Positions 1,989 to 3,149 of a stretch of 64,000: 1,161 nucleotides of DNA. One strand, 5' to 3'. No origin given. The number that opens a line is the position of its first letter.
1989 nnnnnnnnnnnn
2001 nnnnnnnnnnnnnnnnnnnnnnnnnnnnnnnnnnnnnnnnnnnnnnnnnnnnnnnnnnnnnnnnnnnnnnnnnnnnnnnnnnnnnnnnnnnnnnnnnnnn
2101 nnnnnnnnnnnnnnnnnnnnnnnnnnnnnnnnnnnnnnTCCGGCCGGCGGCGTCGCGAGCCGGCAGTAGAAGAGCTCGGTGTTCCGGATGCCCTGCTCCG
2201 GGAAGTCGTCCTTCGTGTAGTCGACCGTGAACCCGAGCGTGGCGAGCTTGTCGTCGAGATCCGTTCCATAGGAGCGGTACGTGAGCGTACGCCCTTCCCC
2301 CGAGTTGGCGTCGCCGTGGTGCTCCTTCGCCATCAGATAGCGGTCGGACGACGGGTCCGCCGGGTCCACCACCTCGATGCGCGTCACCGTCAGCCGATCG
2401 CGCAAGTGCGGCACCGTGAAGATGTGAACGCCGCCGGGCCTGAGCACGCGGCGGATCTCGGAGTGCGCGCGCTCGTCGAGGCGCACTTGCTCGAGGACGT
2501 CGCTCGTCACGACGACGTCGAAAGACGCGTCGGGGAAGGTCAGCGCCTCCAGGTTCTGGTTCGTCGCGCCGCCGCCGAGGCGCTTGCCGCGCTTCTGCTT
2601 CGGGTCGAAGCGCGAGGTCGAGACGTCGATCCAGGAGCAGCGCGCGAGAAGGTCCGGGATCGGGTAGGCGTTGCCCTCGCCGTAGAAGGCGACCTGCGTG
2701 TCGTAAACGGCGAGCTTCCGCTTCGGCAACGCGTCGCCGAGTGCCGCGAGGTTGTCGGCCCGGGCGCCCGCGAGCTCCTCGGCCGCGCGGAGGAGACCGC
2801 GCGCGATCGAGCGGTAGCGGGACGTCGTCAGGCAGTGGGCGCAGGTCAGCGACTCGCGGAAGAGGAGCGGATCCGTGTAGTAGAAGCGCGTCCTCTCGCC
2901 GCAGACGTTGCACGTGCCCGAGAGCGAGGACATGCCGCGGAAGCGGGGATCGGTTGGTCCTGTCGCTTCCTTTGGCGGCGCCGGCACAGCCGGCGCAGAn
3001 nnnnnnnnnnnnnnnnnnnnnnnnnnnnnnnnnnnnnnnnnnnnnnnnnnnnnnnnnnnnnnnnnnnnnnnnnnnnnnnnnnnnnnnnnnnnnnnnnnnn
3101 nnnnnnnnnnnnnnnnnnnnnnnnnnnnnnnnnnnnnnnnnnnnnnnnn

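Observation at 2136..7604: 1.8k-aa single-polypeptide polymerase/terminator: pyruvyltransferase, coiled coil, GT4, GT2, GT4, Zn-ribbon, methyltransferase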

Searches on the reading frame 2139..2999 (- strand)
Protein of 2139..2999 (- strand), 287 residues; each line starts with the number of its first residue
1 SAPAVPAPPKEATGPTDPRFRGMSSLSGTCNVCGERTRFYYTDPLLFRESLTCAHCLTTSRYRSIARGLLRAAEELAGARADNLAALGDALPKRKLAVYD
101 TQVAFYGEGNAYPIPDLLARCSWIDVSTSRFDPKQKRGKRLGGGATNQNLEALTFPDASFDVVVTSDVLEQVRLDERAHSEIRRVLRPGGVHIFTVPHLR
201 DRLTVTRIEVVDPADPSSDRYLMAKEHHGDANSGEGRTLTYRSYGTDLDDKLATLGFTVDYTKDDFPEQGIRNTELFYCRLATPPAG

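Call 59: predict_structure(alignment_id=A2)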
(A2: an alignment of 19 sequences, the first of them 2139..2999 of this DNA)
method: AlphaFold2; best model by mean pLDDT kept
length: 287 residues; sequences in the alignment: 19
mean_pLDDT: 76.5   pTM: 0.77
mean pLDDT of the five models: 76.5, 76.0, 72.1, 68.7, 65.7
residues with pLDDT >= 90: 100; 70-90: 93; 50-70: 58; < 50: 36
segments of 3 or more residues with pLDDT < 50: 1-3, 5-10, 169-173, 226-243
pLDDT, mean of each block of 10 residues (from residue 1): 47 61 84 94 64 89 93 98 96 96 66 92 93 78 79 90 75 65 94 75 55 65 53 39 60 86 80 84 68
secondary structure, 60 per line:
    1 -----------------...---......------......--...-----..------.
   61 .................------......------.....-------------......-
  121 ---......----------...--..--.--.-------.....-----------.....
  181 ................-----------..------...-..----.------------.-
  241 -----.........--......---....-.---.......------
elements in order: E24-29 E36-41 H60-77 H84-89 E96-100 H114-119 E124-129 E140-142 E160-164 H176-185 E186-196 H246-254 E257-262 E275-281

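Call 61: fold_search(model_id=the predicted structure, library=pdb)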
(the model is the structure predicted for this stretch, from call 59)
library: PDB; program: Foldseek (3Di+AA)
matches with E <= 10: 1469; with E <= 0.001: 670
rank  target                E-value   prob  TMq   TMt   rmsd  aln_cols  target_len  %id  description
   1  3l8d                  6.0e-08  1.00  0.37  0.50   8.6       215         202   14  Crystal structure of methyltransferase from Bacillus Thuringiensis (released 2010-01-12)
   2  6uvq_A                1.4e-07  1.00  0.37  0.41  11.3       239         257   20  Crystal structure of Apo AtmM (released 2020-11-25)
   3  3g5l_B                2.0e-07  1.00  0.39  0.50   9.1       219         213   14  Crystal structure of putative S-adenosylmethionine dependent methyltransferase from Listeria monocytogenes (released 2009-02-17)
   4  2p8j_B                2.3e-07  1.00  0.36  0.48   9.0       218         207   15  Crystal structure of S-adenosylmethionine-dependent methyltransferase (NP_349143.1) from Clostridium acetobutylicum at (released 2007-04-24)
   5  3bkw_A                3.7e-07  1.00  0.39  0.50  10.8       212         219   15  Crystal structure of S-adenosylmethionine dependent methyltransferase (NP_104914.1) from Mesorhizobium loti at 1.60 A  (released 2007-12-18)
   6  2p8j_A                3.7e-07  1.00  0.37  0.49   8.7       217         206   15  Crystal structure of S-adenosylmethionine-dependent methyltransferase (NP_349143.1) from Clostridium acetobutylicum at (released 2007-04-24)
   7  3sm3                  4.2e-07  1.00  0.38  0.48   8.5       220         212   17  Crystal Structure of SAM-dependent methyltransferases Q8PUK2_METMA from Methanosarcina mazei. Northeast Structural Genom (released 2011-07-20)
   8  6uv6_C                5.7e-07  1.00  0.39  0.42  10.8       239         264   20  AtmM with bound rebeccamycin analogue (released 2020-11-25)
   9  4pne_A                5.7e-07  1.00  0.36  0.39  11.4       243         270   15  Crystal Structure of the [4+2]-Cyclase SpnF (released 2015-02-18)
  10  5mpt                  6.0e-07  1.00  0.37  0.29   9.0       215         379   17  Structure of the citrinin polyketide synthase CMeT domain (released 2017-02-22)
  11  3g5l_A                6.4e-07  1.00  0.38  0.47   9.1       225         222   14  Crystal structure of putative S-adenosylmethionine dependent methyltransferase from Listeria monocytogenes (released 2009-02-17)
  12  3bkw_B                6.8e-07  1.00  0.39  0.50   9.6       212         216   17  Crystal structure of S-adenosylmethionine dependent methyltransferase (NP_104914.1) from Mesorhizobium loti at 1.60 A  (released 2007-12-18)
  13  5f8f_B                6.8e-07  1.00  0.37  0.30   8.2       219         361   16  Rv2258c-SFG (released 2016-06-29)
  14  5f8e_C                7.2e-07  1.00  0.38  0.32   8.2       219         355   16  Rv2258c-SAH (released 2016-06-29)
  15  3bus_B                7.7e-07  1.00  0.37  0.43   9.7       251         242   15  Crystal Structure of RebM (released 2008-03-25)
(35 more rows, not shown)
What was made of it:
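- On Class-I SAM-dependent methyltransferase (C-terminal domain): Foldseek top hits are SAM MTases, but with modest TM of 0.4-0.5 (call 61).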
